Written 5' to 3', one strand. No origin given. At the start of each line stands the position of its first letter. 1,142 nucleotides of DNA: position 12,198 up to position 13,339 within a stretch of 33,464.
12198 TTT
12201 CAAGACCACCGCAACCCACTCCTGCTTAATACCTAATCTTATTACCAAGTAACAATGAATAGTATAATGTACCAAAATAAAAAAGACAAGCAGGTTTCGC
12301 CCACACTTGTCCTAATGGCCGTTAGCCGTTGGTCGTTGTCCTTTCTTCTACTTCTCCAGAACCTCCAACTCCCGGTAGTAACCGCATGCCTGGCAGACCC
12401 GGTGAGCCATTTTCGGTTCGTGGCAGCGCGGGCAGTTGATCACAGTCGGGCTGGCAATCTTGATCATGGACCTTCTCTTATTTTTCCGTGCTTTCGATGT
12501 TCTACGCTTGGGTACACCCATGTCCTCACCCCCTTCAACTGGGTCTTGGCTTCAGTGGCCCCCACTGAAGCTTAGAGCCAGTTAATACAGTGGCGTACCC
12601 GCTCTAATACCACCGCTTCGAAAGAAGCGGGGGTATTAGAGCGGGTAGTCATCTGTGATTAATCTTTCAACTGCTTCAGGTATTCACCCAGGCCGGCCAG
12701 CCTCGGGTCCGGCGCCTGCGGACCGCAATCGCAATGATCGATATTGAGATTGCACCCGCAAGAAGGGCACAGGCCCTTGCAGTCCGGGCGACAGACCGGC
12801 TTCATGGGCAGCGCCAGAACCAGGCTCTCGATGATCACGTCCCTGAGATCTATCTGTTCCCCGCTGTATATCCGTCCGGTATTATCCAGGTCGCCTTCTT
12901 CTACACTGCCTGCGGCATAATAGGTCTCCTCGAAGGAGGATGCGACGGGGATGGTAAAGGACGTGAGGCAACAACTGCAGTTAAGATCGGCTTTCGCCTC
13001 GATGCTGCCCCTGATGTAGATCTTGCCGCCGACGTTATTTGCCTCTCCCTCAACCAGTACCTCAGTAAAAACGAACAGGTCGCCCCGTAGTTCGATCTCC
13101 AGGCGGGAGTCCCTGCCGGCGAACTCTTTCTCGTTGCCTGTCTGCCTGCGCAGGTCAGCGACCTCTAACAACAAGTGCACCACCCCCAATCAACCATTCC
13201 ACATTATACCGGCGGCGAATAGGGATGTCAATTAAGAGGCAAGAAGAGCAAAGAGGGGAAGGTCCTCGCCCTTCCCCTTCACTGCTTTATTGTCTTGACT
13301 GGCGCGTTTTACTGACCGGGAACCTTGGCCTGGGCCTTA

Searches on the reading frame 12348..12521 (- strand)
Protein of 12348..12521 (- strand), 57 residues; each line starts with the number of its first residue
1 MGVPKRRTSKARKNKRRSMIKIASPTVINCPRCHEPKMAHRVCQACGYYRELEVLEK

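Call 33: find_encoding_contigs(protein=window:12348-12521:-, flank=1200, max_places=10)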
Protein window:12348-12521:- (57 aa): 24 contigs read that carry it; 10 places shown.
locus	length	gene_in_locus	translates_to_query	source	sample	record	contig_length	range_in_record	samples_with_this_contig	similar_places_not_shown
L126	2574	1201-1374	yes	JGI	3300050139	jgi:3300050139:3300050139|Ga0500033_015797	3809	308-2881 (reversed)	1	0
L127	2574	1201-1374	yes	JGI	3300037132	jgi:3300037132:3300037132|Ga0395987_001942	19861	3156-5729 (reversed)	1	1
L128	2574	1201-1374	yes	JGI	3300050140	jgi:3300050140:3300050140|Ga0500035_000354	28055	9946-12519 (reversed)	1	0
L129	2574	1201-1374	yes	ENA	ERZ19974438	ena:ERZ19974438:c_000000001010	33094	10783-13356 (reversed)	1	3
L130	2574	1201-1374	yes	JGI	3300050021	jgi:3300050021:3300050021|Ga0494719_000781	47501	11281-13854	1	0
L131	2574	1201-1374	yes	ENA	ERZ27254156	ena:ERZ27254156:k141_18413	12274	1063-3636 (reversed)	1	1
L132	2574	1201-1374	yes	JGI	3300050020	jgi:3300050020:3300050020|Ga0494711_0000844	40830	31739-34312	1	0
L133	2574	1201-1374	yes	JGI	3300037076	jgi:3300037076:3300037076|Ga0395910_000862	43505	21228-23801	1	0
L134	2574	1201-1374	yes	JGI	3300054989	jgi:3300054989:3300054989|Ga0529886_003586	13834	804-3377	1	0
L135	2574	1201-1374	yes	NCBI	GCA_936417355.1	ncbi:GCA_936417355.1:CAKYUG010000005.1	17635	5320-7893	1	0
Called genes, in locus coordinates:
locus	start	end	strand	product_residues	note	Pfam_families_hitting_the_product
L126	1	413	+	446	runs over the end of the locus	?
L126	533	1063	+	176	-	PF02620:YceD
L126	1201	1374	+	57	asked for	PF01783:Ribosomal_L32p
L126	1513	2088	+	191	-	-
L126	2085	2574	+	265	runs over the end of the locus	?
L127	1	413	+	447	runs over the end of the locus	PF00871:Acetate_kinase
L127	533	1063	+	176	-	PF02620:YceD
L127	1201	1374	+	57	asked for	PF01783:Ribosomal_L32p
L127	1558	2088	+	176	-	-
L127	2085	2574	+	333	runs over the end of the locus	PF01515:PTA_PTB (weak), PF02504:FA_synthesis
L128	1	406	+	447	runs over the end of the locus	PF00871:Acetate_kinase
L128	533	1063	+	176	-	PF02620:YceD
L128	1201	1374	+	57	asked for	PF01783:Ribosomal_L32p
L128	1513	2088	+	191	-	-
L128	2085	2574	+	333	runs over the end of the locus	PF01515:PTA_PTB (weak), PF02504:FA_synthesis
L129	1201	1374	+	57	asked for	PF01783:Ribosomal_L32p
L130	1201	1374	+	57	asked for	PF01783:Ribosomal_L32p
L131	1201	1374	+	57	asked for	PF01783:Ribosomal_L32p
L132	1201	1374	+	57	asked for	PF01783:Ribosomal_L32p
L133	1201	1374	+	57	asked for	PF01783:Ribosomal_L32p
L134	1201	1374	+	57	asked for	PF01783:Ribosomal_L32p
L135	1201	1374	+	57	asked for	PF01783:Ribosomal_L32p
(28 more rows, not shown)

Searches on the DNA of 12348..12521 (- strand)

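Call 46: search_rna_families(sources=[L010, L036, L058, L108, L135], threshold=evalue, max_evalue=1)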
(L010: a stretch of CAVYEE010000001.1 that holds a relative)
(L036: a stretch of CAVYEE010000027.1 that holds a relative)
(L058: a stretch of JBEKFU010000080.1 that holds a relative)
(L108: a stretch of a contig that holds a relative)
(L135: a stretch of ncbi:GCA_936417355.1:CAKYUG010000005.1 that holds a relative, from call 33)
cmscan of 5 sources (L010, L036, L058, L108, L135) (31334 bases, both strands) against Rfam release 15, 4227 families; matches with E-value up to 1: 5.
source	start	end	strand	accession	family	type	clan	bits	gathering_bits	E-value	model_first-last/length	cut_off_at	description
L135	953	1074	+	RF03627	mir-9168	Gene; miRNA;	-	30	100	0.024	1-95/95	no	mir-9168 microRNA precursor family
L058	1458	1501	-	RF00522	PreQ1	Cis-reg; riboswitch;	-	27.2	39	0.11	1-45/45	no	PreQ1 (pre queuosine) riboswitch aptamer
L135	955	992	+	RF01366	CRISPR-DR53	Gene; CRISPR;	-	26.1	45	0.56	1-37/37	no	CRISPR RNA direct repeat element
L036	6536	6631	-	RF02602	BASRCI414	Gene; sRNA;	-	20.8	270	0.45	21-129/229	no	Brucella sRNA CI414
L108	4790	4880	-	RF02503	Atu_C9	Gene; sRNA;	-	18.2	40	0.68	1-192/192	no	Rhizobiales sRNA Atu_C9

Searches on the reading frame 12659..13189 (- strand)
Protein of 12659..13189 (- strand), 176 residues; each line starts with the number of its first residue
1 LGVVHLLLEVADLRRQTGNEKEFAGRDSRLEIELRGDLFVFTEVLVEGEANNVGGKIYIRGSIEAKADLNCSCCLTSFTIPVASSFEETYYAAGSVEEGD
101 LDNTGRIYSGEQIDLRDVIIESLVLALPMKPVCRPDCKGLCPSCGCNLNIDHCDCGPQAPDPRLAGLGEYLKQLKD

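Call 29: find_encoding_contigs(protein=window:12659-13189:-, flank=1500, max_places=10)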
Protein window:12659-13189:- (176 aa): no gene with exactly this product is on record in the collection.
